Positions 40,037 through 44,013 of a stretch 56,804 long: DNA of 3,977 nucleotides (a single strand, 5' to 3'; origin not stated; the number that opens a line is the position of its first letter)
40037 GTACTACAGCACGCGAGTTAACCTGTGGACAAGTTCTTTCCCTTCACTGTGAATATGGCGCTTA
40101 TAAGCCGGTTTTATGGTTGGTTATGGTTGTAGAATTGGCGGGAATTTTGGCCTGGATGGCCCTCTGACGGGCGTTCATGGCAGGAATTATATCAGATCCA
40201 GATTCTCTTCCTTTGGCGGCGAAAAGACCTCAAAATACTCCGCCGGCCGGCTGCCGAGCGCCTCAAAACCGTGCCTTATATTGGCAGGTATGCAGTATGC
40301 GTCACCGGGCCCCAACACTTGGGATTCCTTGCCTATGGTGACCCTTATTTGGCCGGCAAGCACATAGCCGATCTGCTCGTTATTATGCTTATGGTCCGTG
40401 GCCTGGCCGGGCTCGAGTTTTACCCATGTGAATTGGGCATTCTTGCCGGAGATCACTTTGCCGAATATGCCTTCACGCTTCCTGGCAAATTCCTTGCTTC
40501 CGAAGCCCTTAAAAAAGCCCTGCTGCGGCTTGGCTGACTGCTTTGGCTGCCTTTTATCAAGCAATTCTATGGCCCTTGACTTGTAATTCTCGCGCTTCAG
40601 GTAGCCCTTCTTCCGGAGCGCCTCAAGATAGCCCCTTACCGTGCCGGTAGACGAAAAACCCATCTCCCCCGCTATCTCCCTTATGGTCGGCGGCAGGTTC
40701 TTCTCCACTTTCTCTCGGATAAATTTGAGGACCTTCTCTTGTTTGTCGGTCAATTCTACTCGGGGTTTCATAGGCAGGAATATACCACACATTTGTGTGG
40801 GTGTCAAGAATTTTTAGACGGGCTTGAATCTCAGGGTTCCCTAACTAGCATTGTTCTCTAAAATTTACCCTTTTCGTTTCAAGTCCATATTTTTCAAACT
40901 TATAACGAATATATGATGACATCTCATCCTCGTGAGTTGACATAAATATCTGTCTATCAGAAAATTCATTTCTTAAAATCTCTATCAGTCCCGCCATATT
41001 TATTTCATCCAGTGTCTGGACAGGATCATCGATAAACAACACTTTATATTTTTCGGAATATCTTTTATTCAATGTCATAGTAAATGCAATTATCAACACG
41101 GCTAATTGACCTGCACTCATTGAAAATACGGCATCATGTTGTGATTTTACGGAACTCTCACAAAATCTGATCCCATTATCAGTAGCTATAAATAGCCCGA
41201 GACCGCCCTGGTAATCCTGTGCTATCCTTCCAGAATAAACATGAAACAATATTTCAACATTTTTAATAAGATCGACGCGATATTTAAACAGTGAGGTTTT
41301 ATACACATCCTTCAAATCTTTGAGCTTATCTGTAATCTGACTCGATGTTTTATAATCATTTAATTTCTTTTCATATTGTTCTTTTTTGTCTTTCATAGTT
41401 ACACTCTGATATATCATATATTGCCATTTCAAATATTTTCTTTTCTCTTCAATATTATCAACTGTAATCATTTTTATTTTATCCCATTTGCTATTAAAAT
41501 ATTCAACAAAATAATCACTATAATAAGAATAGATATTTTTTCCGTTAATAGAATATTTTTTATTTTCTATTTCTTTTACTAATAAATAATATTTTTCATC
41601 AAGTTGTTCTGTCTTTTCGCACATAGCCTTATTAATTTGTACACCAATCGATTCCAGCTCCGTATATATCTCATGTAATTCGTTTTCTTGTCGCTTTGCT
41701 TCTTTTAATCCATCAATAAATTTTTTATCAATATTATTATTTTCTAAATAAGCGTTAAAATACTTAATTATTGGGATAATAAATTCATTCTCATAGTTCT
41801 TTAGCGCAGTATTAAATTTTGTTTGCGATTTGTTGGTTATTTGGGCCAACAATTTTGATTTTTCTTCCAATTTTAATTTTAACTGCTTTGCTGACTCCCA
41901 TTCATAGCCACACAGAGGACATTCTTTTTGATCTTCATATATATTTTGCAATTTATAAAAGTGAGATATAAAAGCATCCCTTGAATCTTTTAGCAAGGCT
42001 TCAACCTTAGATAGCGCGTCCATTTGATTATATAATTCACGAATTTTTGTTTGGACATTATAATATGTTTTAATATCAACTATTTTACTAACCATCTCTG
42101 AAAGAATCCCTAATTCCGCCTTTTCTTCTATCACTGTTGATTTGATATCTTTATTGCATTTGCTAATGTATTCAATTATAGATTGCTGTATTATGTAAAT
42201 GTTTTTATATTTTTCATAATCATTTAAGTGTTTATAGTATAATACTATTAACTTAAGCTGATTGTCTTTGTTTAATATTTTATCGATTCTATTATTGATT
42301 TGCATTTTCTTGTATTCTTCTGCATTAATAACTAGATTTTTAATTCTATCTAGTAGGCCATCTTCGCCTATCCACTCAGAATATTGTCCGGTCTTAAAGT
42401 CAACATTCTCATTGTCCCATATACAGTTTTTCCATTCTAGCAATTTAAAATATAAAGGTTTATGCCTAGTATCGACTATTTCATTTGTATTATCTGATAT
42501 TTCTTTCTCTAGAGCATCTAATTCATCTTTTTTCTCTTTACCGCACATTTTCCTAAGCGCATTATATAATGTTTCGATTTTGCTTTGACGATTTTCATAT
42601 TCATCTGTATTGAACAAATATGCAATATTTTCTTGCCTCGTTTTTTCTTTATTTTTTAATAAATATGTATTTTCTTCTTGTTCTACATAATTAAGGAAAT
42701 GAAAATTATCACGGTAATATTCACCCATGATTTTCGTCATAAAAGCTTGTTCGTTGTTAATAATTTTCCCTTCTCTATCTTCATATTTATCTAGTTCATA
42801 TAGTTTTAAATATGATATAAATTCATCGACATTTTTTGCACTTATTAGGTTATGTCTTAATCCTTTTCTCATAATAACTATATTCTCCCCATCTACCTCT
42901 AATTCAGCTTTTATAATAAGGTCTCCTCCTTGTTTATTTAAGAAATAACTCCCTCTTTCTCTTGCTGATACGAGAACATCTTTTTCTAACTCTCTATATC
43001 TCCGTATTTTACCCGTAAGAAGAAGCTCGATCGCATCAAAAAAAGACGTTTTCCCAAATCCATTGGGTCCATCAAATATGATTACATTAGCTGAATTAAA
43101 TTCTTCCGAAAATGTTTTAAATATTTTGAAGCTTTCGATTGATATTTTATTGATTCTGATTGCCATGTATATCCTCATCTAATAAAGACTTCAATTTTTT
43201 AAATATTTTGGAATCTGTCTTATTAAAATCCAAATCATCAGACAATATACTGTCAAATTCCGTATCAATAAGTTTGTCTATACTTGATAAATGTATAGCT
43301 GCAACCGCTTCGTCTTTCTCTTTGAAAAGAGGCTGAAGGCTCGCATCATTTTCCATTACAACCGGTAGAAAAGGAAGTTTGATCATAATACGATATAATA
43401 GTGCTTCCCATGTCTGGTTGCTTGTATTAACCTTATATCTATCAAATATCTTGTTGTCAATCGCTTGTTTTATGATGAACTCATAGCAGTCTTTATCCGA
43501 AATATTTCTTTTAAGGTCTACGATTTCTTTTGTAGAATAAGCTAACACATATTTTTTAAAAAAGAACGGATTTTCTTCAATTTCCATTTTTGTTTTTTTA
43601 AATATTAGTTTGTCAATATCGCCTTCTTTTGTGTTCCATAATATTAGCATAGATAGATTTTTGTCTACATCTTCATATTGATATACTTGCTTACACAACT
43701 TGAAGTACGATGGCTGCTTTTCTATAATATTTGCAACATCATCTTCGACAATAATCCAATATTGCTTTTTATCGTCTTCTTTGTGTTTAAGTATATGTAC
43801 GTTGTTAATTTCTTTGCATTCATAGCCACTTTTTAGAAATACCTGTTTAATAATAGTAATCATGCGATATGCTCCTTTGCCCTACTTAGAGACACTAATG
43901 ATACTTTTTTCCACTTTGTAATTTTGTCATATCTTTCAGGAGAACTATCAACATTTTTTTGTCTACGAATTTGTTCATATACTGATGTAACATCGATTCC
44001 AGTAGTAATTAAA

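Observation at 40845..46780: AT-rich island with a five-gene overlapping operon: RusA-like resolvase + DUF2130 nuclease + Lamassu/ABC-3C-type trio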

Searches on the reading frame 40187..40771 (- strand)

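Call 81: search_protein_families(library=pfam, proteins=[window:40187-40771:-], max_evalue=0.001)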
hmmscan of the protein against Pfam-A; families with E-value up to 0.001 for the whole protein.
window:40187-40771:- (194 aa): 7 families
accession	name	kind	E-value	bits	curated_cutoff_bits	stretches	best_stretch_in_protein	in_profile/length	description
PF01726.22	LexA_DNA_bind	-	1.2e-19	70.3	23.7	1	6-67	3-65/65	LexA DNA binding domain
PF07883.17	Cupin_2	-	2.4e-18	66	27.2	1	116-183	2-70/70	Cupin domain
PF02311.25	AraC_binding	-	3.4e-09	37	21.1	1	126-180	18-72/135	AraC-like ligand binding domain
PF11699.14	CENP-C_C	-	8.2e-06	26.4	29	1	116-180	16-82/85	Mif2/CENP-C like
PF00190.28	Cupin_1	-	0.00012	22.2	22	1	122-189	44-119/151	Cupin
PF05899.18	Cupin_3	-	0.00026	21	23.5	1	114-165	10-60/74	EutQ-like cupin domain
PF04703.18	FaeA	-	0.00033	21.4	20.7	1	11-63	2-50/62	FaeA-like protein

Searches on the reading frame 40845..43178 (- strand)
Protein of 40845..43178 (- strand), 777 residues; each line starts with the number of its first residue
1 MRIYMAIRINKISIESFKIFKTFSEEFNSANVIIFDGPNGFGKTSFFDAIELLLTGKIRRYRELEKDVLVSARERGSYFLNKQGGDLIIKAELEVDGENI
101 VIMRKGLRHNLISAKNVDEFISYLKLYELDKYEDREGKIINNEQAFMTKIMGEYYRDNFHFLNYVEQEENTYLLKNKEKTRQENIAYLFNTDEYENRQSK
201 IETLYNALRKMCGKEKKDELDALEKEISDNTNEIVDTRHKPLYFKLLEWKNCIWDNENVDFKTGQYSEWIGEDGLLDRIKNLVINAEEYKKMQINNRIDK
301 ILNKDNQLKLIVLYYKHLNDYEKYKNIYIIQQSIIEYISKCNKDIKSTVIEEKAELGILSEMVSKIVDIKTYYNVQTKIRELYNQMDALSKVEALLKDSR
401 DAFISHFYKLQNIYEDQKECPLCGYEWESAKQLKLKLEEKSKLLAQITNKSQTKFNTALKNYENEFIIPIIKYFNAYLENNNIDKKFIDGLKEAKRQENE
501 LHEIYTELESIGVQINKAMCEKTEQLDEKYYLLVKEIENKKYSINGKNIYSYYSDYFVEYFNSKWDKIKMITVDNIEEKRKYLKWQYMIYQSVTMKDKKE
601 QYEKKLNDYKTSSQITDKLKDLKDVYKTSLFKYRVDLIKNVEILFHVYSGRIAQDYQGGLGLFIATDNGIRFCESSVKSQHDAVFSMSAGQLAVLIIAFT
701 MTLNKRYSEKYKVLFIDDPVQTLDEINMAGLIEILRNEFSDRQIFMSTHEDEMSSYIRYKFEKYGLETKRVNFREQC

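Call 3: search_protein_families(library=pfam, proteins=[window:40845-43178:-], max_evalue=0.1)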
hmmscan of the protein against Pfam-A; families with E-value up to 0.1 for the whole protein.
window:40845-43178:- (777 aa): 8 families
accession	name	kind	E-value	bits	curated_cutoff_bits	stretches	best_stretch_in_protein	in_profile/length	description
PF02463.25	SMC_N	-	3.7e-14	53.1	40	2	167-755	106-203/220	RecF/RecN/SMC N terminal domain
PF13476.12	AAA_23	-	5.3e-13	50.5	27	1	11-234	1-200/201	AAA domain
PF13304.12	AAA_21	-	8.1e-07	29.8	27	1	561-752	101-301/304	AAA domain, putative AbiEii toxin, Type IV TA system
PF13555.12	AAA_29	-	0.001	19.2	27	1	25-58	17-50/61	P-loop containing region of AAA domain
PF10571.15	UPF0547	-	0.0027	18.2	29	1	415-429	12-26/26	Uncharacterised protein family UPF0547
PF00005.33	ABC_tran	-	0.015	16.3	25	0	22-77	3-62/137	ABC transporter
PF13514.12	AAA_27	-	0.085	12.9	22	0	8-56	2-52/206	AAA domain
PF13558.12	SbcC_Walker_B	-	0.088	13.5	27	0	680-736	26-89/90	SbcC/RAD50-like, Walker B motif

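Call 4: search_protein_families(library=padloc, proteins=[window:40845-43178:-], max_evalue=0.1)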
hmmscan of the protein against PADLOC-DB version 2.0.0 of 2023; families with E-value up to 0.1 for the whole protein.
window:40845-43178:- (777 aa): 16 families
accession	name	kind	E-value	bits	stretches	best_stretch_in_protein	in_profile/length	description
PDLC03859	LmuB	-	4.4e-61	205.8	1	5-770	1-603/611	-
PDLC03865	LmuB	-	4.2e-30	102.7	3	8-81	2-87/1007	-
PDLC03868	LmuB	-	2.4e-21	73.8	2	9-73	6-66/1035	-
PDLC03861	LmuB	-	3.3e-20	69.7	2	8-110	209-306/1213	-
PDLC04135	mad3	-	2.9e-10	38.2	1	8-755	1-328/374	mads_3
PDLC02980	AriA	-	1.7e-09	36.1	2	552-750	125-299/304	-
PDLC02981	AriAB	-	2.3e-07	27.9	2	8-69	2-62/694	-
PDLC00271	PtuA1|PtuA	-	7.3e-07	27.1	1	8-63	2-56/421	AAA ATPase domain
PDLC02736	PbeC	-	3.6e-06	23.8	1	9-57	3-55/685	PbeC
PDLC02756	PbeC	-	8.4e-06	23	2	9-57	3-58/643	PbeC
PDLC04178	HEC-01A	-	4.6e-05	20.6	0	6-53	6-51/399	-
PDLC02668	DndD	-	5e-05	20.5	1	28-59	28-59/659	DndD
PDLC04184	HEC-01A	-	0.00022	18.3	1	10-53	3-44/464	-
PDLC04570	PDC-M31A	-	0.0019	15.4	1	9-53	2-44/395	-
PDLC00311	PtuA1|PtuA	-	0.01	12.8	1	7-55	1-48/455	AAA ATPase domain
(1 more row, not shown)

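Call 5: search_protein_families(library=ncbifam, proteins=[window:40845-43178:-], max_evalue=0.1)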
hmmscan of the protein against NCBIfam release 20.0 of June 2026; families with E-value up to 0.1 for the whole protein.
window:40845-43178:- (777 aa): 12 families
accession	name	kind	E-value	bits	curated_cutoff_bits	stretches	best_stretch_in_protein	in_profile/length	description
TIGR00611.2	recf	equivalog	8.8e-10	38.3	172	2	9-125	1-112/339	DNA replication/repair protein RecF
NF047739.1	antiphage_MADS3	equivalog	3.9e-05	23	420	1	9-97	2-93/427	methylation-associated defense system AAA family ATPase MAD3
TIGR00972.1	3a0107s01c2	equivalog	0.00014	21.3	343.2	1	680-752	138-204/248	phosphate ABC transporter ATP-binding protein PstB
TIGR01189.1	ccmA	equivalog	0.00023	20.9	131.6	1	17-50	13-46/198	heme ABC exporter ATP-binding protein CcmA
NF010864.0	PRK14271.1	equivalog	0.0021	17.2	561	0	680-750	157-221/276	phosphate ABC transporter ATP-binding protein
TIGR03411.1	urea_trans_UrtD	equivalog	0.0059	16.3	304.1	1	11-59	9-53/242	urea ABC transporter ATP-binding protein UrtD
NF010068.0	PRK13548.1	equivalog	0.0077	15.3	261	0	12-50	13-51/261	heme ABC transporter ATP-binding protein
NF010061.0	PRK13538.1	equivalog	0.015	14.8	195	0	16-48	17-49/211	cytochrome c biogenesis heme-transporting ATPase CcmA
NF040873.1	AztA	equivalog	0.019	14.6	220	0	686-753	119-181/191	zinc ABC transporter ATP-binding protein AztA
TIGR02857.1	CydD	equivalog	0.019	13.9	435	1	687-754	459-520/529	thiol reductant ABC exporter subunit CydD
TIGR03771.1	anch_rpt_ABC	equivalog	0.069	12.8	268.8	0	683-750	110-172/223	anchored repeat-type ABC transporter ATP-binding subunit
NF010680.0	PRK14079.1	equivalog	0.098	11.6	386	0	15-71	9-63/349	recombination protein F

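Call 80: search_solved_structures(query=window:40845-43166:-, max_evalue=0.001)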
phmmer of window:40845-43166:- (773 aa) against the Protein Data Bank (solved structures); distinct sequences matched with E-value up to 0.001: 4.
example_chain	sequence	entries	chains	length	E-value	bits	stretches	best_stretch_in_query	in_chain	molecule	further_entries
3qf7_A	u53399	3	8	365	7e-06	27.9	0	5-58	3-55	Rad50 | Probable DNA double-strand break repair Rad50 ATPase,Probable DNA double-strand break repa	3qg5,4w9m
3qkt_A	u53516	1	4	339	1.6e-05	26.7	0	585-751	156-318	DNA double-strand break repair rad50 ATPase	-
4nci_A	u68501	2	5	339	1.8e-05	26.6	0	585-751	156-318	DNA double-strand break repair Rad50 ATPase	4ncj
3tho_A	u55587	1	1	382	0.00077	21.2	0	4-58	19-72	Probable DNA double-strand break repair Rad50 ATPase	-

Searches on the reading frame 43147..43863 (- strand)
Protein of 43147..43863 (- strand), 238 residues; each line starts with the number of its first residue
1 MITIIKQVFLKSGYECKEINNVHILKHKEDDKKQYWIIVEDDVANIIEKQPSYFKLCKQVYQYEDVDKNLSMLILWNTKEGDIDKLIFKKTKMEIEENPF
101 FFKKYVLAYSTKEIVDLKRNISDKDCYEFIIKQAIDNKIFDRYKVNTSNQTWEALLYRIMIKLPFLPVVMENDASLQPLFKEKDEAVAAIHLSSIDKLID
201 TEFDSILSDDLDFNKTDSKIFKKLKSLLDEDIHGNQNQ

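Call 3: search_protein_families(library=pfam, proteins=[window:43147-43863:-], max_evalue=0.1)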
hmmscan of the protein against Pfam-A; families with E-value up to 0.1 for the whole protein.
window:43147-43863:- (238 aa): 2 families
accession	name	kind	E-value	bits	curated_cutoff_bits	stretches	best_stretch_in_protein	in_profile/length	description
PF20289.3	MComp1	-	3.1e-10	40.2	27.3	1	34-123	1-90/99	ABC-three component (ABC-3C) system Middle Component 1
PF19923.4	DUF6386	-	0.019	15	25.9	1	21-59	18-56/145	Family of unknown function (DUF6386)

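Call 4: search_protein_families(library=padloc, proteins=[window:43147-43863:-], max_evalue=0.1)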
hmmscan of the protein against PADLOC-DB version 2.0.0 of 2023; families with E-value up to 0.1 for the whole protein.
window:43147-43863:- (238 aa): 0 families

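Call 5: search_protein_families(library=ncbifam, proteins=[window:43147-43863:-], max_evalue=0.1)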
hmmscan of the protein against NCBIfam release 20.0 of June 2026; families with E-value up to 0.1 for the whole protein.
window:43147-43863:- (238 aa): 1 family
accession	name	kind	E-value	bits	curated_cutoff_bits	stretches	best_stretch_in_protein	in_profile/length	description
TIGR03792.1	TIGR03792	hypoth_equivalog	0.0096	15.8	45.75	1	30-80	11-60/90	TIGR03792 family protein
